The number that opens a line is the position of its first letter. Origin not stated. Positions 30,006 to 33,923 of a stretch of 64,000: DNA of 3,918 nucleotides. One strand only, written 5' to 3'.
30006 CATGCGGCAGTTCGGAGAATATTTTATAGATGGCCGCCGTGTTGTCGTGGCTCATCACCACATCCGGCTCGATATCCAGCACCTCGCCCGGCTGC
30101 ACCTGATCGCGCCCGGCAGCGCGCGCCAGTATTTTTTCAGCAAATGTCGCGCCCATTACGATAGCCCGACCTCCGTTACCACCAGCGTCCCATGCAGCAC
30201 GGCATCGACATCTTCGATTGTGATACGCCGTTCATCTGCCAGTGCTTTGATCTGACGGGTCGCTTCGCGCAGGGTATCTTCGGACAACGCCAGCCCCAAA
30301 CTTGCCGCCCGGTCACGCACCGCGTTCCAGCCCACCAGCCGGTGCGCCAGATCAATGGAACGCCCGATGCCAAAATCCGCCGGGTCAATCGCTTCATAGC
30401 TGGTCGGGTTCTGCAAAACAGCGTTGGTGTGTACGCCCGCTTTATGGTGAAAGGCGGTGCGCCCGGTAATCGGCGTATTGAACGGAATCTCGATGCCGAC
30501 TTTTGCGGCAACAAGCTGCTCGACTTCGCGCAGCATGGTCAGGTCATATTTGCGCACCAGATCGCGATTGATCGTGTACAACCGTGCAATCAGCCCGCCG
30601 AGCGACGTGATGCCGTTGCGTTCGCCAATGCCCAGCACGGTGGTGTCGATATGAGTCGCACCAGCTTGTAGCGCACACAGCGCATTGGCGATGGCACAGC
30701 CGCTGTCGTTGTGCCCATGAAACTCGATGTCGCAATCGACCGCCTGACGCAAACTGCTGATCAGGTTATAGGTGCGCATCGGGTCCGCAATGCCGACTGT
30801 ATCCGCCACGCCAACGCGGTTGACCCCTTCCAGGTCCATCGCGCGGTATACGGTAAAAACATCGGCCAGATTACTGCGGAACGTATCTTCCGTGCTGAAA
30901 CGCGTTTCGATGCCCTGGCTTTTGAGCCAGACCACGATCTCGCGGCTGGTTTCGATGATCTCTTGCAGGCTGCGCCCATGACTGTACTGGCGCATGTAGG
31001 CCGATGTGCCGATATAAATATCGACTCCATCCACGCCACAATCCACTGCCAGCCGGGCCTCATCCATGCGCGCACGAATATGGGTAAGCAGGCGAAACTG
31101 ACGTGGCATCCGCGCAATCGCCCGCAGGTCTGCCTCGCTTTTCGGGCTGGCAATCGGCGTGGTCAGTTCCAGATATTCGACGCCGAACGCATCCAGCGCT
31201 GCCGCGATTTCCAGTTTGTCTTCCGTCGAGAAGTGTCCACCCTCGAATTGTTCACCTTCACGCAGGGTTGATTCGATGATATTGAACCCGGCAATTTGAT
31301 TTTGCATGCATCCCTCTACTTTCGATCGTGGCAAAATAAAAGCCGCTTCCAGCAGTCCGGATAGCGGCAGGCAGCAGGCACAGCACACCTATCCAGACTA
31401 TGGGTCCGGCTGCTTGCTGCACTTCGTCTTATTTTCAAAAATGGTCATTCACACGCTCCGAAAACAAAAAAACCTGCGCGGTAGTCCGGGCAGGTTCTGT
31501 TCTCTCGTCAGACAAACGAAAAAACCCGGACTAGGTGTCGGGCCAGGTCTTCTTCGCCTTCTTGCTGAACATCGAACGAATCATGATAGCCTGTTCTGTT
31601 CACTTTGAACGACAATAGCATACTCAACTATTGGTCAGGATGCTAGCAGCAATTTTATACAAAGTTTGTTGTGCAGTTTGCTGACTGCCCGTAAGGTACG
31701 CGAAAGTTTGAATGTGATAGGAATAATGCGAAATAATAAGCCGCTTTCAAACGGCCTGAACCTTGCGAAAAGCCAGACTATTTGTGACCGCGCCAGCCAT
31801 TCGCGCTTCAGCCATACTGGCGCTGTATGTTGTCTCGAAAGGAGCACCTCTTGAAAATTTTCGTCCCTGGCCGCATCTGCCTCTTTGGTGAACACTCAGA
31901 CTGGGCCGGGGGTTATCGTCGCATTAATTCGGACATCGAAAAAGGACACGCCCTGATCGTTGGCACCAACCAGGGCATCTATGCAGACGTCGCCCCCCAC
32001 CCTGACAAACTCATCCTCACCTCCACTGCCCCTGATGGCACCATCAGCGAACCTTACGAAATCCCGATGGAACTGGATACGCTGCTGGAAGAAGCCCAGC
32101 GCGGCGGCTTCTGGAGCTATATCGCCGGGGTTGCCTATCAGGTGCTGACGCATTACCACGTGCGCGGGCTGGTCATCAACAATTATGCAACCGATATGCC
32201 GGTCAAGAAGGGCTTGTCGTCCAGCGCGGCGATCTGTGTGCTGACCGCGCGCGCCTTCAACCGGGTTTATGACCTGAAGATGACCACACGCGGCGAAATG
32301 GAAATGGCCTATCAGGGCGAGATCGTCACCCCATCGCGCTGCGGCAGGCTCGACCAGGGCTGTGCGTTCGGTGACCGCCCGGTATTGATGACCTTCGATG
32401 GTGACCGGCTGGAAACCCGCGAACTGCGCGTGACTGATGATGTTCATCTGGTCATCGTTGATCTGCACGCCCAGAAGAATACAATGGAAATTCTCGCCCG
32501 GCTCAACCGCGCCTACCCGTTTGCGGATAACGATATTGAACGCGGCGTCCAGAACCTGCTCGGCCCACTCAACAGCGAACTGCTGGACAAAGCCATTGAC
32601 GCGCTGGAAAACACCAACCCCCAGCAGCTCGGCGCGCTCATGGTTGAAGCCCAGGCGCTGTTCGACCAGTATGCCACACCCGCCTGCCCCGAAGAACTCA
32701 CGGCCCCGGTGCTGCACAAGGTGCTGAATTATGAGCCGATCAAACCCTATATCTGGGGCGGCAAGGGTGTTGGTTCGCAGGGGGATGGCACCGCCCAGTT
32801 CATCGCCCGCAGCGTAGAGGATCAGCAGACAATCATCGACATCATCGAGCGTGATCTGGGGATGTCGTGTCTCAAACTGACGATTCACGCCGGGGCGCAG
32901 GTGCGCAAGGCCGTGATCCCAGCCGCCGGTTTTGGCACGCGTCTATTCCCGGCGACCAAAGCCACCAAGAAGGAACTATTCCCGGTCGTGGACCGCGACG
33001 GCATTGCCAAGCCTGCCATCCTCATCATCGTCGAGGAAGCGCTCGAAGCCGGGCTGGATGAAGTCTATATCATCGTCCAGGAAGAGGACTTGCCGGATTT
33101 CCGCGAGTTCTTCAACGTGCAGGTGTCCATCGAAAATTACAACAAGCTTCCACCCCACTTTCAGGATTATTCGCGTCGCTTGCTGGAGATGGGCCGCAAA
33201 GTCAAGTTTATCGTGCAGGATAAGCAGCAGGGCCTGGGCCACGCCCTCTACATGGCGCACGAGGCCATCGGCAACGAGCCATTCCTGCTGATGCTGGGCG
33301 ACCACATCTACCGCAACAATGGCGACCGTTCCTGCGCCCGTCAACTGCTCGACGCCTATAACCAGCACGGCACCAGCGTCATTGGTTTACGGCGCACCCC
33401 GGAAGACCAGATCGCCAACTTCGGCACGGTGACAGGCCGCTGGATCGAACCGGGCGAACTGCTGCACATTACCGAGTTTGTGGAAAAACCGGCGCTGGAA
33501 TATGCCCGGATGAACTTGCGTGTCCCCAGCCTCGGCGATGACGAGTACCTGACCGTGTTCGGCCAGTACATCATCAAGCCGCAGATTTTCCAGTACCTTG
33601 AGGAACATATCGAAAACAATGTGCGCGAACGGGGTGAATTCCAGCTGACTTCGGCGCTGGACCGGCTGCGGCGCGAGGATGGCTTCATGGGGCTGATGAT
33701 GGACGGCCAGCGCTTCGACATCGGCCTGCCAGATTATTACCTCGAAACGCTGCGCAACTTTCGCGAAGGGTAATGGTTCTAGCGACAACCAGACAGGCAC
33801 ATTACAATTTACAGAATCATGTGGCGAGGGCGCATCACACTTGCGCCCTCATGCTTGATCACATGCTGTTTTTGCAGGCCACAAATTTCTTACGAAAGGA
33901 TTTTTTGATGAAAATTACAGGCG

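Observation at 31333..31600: Two serial lysine leader-peptide attenuators upstream of the homocitrate synthase operon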

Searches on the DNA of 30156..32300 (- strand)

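Call 4: search_rna_families(source=window, start=30800, end=32300, threshold=evalue, max_evalue=10)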
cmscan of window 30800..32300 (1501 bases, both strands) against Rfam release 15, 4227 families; matches with E-value up to 10: 1.
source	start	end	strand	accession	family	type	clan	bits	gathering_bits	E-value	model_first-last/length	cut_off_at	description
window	31466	31567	-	RF00512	Leu_leader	Cis-reg; leader;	-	18.5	50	0.76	1-148/148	no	Leucine operon leader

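Call 14: search_rna_families(sources=[L019, L023, L024, L025, L027, L028, L029, L030, L031, L033, L035, L040, L044, L049, L054, L060, L063, L070, L078, L080], threshold=gathering)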
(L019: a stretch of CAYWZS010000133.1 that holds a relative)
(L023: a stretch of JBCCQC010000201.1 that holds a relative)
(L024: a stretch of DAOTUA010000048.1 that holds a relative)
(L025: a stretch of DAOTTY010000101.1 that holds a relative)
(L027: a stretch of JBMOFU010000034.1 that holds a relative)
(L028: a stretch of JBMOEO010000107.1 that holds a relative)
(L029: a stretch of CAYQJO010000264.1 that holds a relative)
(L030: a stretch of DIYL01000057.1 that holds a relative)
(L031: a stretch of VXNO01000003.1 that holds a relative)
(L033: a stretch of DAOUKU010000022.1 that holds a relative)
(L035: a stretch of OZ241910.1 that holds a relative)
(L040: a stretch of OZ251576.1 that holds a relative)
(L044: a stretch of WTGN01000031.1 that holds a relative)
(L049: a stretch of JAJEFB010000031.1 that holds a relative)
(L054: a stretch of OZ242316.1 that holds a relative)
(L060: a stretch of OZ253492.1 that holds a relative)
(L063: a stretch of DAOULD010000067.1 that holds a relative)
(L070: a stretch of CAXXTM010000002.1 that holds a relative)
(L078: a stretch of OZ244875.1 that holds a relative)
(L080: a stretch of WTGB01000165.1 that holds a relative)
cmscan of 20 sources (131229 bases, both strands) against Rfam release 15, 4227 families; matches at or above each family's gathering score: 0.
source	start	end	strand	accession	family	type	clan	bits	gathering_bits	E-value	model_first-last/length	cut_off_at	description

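Call 38: build_rna_model(alignment_id=A2, structure=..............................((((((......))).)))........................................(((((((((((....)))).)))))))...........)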
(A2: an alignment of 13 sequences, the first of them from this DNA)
Model R1 built from alignment A2 (13 sequences, 127 columns); structure: as given.
model positions 112; base pairs 17; branch points 1; effective number of sequences 2.41; information 0.59 bits per position. Calibrated on 0.2 Mb of random sequence (short: E-values are rough).
structure used (alignment columns):
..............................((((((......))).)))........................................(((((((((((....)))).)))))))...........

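Call 39: search_with_rna_model(model_id=R1, source=window, max_evalue=10, filters=off, show_alignments=3)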
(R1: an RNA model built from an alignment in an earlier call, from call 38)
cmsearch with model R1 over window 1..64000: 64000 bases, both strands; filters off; matches with E-value up to 10: 5.
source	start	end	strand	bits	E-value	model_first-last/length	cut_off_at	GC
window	31462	31572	-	119.4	8.4e-21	1-112/112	no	0.51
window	31334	31442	-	23.2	0.015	1-112/112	no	0.51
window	31462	31496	+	13.7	0.96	68-103/112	no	0.51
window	39789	39805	-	12.4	1.7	82-98/112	no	0.82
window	675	764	+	12.2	1.9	1-112/112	no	0.24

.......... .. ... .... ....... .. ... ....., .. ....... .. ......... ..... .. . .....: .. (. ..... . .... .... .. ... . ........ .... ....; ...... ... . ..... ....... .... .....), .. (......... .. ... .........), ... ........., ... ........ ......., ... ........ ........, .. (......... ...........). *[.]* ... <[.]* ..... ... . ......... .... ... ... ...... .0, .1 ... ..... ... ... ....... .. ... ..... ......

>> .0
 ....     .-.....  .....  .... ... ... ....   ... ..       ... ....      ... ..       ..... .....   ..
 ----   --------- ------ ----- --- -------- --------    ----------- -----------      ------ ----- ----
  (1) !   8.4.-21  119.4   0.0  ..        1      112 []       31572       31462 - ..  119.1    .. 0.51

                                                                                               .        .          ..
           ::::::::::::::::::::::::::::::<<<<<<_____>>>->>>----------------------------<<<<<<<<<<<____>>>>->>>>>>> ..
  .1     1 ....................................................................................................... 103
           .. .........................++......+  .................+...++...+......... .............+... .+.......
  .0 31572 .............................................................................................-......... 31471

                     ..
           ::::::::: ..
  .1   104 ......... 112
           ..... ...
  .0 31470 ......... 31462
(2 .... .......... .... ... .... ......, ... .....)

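Call 40: search_with_rna_model(model_id=R1, sources=[L001, L002, L003, L004, L005, L006, L007, L008, L009, L010, L011, L012, L013, L014, L015, L016, L017, L018, L019, L020, L021, L022, L023, L024, L025, L026, L027, L028, L029, L030, L031, L032, L033, L034, L035, L036, L037, L038, L039, L040, L041, L042, L043, L044, L045, L046, L047, L048, L049, L050, L051, L052, L053, L054, L055, L056, L057, L058, L059, L060, L061, L062, L063, L064, L065, L066, L067, L068, L069, L070, L071, L072, L073, L074, L075, L076, L077, L078, L079, L080, L081, L082, L083, L084, L085, L086, L087, L088, L089, L090, L091, L092, L093, L094, L095, L096, L097, L098, L099, L100], max_evalue=1)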
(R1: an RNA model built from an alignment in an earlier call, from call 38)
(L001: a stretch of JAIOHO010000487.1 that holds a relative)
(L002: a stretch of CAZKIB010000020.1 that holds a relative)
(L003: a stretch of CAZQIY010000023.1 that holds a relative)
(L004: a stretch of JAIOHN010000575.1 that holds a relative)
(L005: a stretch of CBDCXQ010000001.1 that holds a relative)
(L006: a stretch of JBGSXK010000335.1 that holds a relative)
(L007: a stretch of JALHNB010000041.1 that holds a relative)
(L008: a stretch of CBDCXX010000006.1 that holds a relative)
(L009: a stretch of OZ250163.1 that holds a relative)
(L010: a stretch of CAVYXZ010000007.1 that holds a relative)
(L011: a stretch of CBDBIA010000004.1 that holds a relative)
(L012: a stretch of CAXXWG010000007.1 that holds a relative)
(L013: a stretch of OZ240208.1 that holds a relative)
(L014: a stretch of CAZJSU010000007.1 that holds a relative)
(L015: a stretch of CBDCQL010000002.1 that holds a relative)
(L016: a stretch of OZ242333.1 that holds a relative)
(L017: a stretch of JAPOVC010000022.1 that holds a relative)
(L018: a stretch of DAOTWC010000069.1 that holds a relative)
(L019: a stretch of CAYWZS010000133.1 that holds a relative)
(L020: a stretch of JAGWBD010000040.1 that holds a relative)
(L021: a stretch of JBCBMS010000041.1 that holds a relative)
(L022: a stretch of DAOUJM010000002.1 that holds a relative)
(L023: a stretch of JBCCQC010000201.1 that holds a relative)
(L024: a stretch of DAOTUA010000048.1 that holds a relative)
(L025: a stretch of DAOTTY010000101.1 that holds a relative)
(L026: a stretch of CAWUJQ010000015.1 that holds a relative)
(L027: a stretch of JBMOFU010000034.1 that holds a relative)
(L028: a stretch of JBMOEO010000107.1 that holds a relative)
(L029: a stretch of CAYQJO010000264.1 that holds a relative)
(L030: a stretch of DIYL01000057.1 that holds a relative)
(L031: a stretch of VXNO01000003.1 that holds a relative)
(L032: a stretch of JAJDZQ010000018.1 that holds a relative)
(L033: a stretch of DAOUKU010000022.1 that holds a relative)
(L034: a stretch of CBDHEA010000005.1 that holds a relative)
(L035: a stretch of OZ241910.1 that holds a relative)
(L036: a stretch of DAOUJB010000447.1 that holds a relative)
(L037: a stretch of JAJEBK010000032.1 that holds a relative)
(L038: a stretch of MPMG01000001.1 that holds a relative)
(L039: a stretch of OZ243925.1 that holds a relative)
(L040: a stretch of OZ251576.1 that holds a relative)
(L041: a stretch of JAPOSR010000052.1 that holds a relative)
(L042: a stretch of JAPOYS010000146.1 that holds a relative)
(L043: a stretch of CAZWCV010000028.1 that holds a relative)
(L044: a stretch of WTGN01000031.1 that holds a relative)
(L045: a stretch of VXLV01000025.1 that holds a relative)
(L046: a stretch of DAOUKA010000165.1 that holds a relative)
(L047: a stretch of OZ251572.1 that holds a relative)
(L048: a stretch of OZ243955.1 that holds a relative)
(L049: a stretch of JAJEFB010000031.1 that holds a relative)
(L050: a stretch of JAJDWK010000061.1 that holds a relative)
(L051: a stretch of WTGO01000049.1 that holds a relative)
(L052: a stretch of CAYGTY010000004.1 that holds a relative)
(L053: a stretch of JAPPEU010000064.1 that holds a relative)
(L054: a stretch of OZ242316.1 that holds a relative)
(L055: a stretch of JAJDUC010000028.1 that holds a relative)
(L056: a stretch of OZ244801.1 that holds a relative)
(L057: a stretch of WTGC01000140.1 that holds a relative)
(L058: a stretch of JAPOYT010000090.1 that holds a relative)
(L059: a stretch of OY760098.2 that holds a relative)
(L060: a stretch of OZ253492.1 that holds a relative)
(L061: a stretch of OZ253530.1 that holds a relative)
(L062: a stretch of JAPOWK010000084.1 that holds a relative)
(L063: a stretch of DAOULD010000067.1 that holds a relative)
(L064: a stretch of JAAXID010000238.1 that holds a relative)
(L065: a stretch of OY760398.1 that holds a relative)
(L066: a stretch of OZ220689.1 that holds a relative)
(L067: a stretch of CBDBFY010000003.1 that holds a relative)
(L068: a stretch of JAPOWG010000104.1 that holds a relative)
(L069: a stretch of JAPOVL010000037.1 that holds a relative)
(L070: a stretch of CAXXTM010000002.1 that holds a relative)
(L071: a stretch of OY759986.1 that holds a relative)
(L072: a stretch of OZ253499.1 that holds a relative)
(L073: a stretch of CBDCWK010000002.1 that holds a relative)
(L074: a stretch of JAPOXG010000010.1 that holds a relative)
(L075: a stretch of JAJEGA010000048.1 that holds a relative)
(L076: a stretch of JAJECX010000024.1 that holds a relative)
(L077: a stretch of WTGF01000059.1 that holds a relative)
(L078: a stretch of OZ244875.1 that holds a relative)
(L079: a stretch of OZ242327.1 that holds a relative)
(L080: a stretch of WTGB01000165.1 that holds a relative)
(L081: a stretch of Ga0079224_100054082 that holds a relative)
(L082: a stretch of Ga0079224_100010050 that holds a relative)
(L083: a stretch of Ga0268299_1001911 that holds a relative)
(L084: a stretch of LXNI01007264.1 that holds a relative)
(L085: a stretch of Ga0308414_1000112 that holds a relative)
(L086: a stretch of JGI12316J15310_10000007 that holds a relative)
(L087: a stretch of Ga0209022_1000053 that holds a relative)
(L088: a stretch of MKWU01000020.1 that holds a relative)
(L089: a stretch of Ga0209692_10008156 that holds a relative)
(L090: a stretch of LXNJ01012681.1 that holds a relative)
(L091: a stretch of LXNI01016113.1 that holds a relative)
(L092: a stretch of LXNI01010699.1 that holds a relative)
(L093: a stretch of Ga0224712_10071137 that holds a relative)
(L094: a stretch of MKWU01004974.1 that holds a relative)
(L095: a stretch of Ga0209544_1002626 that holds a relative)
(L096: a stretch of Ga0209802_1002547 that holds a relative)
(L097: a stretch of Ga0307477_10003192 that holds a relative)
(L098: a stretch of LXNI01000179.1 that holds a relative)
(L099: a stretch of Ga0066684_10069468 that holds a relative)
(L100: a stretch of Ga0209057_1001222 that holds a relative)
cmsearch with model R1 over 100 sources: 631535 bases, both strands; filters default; matches with E-value up to 1: 25.
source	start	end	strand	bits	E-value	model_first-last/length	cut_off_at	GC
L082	1651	1762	+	123.4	1.5e-20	1-112/112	no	0.52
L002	2734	2846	+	116.7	2.7e-19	1-112/112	no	0.52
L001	649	759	+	115.3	5.1e-19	1-112/112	no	0.54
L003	2734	2846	+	108.2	1.1e-17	1-112/112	no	0.52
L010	2863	2974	+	106.5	2.3e-17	1-112/112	no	0.54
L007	2685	2800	+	105.1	4.4e-17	1-112/112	no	0.46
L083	2177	2290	+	88.4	6.3e-14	1-112/112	no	0.48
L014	2861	2965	+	84.2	4e-13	1-112/112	no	0.5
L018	2845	2961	+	79.5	3.1e-12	1-112/112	no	0.56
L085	2345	2461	+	79.5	3.1e-12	1-112/112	no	0.56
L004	3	97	+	79.2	3.5e-12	9-112/112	no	0.48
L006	129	232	+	69.2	2.8e-10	1-112/112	no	0.49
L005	2739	2837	+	68.9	3.2e-10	1-112/112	no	0.45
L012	2833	2938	+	52.3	4.5e-07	1-112/112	no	0.59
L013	2848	2949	+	48.3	2.6e-06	1-112/112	no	0.57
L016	2847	2949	+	46.4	6.1e-06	1-112/112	no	0.62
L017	2846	2948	+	45.1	1.1e-05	1-112/112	no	0.62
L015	2846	2948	+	45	1.1e-05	1-112/112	no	0.61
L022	2837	2939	+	44.5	1.4e-05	1-112/112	no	0.6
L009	2840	2941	+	42.8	2.9e-05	1-112/112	no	0.65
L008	2840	2941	+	42.8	2.9e-05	1-112/112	no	0.65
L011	2840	2941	+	41.3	5.5e-05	1-112/112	no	0.67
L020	2837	2938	+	38.4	0.00019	1-112/112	no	0.62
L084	1920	2024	+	36.2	0.00053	1-112/112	no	0.62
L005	2869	2975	+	22.6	0.2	1-112/112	no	0.53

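Call 46: search_with_rna_model(model_id=R1, sources=[window, L001, L002, L003, L004, L005, L006, L007, L008, L010, L011, L012, L013, L014, L015, L016, L018, L020, L022, L082, L083, L084], max_evalue=0.001, make_alignment=true)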
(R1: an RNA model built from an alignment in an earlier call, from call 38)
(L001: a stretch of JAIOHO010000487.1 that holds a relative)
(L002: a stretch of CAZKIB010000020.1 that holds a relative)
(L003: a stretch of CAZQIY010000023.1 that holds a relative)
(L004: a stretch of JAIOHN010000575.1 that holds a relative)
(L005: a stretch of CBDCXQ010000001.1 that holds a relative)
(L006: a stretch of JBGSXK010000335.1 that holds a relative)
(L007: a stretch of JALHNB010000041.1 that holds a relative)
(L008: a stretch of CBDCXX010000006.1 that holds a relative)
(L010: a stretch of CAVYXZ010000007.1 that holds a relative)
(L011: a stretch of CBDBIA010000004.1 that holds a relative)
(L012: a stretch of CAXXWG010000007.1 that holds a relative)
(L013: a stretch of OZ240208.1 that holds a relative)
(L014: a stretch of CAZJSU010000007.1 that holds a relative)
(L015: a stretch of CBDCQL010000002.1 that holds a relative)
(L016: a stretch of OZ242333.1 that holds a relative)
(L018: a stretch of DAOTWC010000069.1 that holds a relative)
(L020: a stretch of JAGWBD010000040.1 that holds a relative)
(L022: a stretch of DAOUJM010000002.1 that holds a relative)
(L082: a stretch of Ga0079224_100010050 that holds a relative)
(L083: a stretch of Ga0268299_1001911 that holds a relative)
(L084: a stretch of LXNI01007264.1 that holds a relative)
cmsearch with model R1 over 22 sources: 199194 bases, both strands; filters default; matches with E-value up to 0.001: 22.
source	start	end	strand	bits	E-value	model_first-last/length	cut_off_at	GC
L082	1651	1762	+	123.4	4.6e-21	1-112/112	no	0.52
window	31462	31572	-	119.4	2.6e-20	1-112/112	no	0.51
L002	2734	2846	+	116.7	8.6e-20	1-112/112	no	0.52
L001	649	759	+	115.3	1.6e-19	1-112/112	no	0.54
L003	2734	2846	+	108.2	3.5e-18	1-112/112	no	0.52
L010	2863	2974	+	106.5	7.4e-18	1-112/112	no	0.54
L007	2685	2800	+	105.1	1.4e-17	1-112/112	no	0.46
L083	2177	2290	+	88.4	2e-14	1-112/112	no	0.48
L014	2861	2965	+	84.2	1.2e-13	1-112/112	no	0.5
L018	2845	2961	+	79.5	9.8e-13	1-112/112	no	0.56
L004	3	97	+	79.2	1.1e-12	9-112/112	no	0.48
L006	129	232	+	69.2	8.8e-11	1-112/112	no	0.49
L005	2739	2837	+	68.9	1e-10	1-112/112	no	0.45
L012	2833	2938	+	52.3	1.4e-07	1-112/112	no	0.59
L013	2848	2949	+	48.3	8.3e-07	1-112/112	no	0.57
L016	2847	2949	+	46.4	1.9e-06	1-112/112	no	0.62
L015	2846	2948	+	45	3.4e-06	1-112/112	no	0.61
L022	2837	2939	+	44.5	4.3e-06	1-112/112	no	0.6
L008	2840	2941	+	42.8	9.2e-06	1-112/112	no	0.65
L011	2840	2941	+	41.3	1.7e-05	1-112/112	no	0.67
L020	2837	2938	+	38.4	6.1e-05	1-112/112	no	0.62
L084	1920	2024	+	36.2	0.00017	1-112/112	no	0.62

Alignment A4: 22 matches aligned to the model, 133 columns, each read 5' to 3' on its own strand. Consensus structure (alignment columns), stored with it:
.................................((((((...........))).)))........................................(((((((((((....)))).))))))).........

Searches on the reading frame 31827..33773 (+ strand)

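Call 6: search_protein_families(library=ncbifam, proteins=[window:31827-33773:+])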
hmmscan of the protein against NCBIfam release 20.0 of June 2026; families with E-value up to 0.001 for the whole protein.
window:31827-33773:+ (648 aa): 20 families
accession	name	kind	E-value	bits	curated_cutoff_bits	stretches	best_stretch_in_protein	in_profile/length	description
TIGR01099.1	galU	equivalog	2.1e-55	188.1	326.8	1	359-641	1-261/261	UTP--glucose-1-phosphate uridylyltransferase GalU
NF009928.0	PRK13389.1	equivalog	1.7e-25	89.8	548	1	357-639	6-273/302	UTP--glucose-1-phosphate uridylyltransferase GalU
NF007516.0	PRK10122.1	equivalog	5.2e-22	78.3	534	1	361-641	5-272/297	UTP--glucose-1-phosphate uridylyltransferase GalF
TIGR01208.1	rmlA_long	equivalog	4.1e-21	75.3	320.25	1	361-641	1-230/353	glucose-1-phosphate thymidylyltransferase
TIGR01105.1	galF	equivalog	1.1e-20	74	659.2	1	361-641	5-272/297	GalU regulator GalF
TIGR03992.1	Arch_glmU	subfamily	1.2e-19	70.5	292.1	1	361-640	2-222/393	bifunctional sugar-1-phosphate nucleotidylyltransferase/acetyltransferase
TIGR00549.1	mevalon_kin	equivalog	7e-17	61.8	163.05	1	14-280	2-238/276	mevalonate kinase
NF041313.1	UDPGP_AglF_Halo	equivalog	3.4e-16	59.4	400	1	457-636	71-225/234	UTP--glucose-1-phosphate uridylyltransferase AglF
NF003006.0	PRK03817.1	equivalog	1.6e-14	53.7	443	1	10-216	3-190/352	galactokinase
TIGR01207.1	rmlA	equivalog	3.4e-13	49.4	360.65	1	361-560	1-168/286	glucose-1-phosphate thymidylyltransferase RfbA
NF003472.0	PRK05101.1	equivalog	8.2e-13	48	499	1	9-218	21-217/382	galactokinase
NF041173.1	Sug_nt_acttase_Thmprot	equivalog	7.7e-12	44.9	600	1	361-636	2-218/405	bifunctional sugar-1-phosphate nucleotidylyltransferase/acetyltransferase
NF003036.0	PRK03926.1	equivalog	1.1e-11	44.3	403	1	13-282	6-230/302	mevalonate kinase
TIGR00131.1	gal_kin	equivalog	7.9e-11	41.5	226.65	1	9-220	18-218/388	galactokinase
NF012024.0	PRK15480.1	equivalog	1e-10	41.2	588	1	358-496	2-115/292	glucose-1-phosphate thymidylyltransferase RfbA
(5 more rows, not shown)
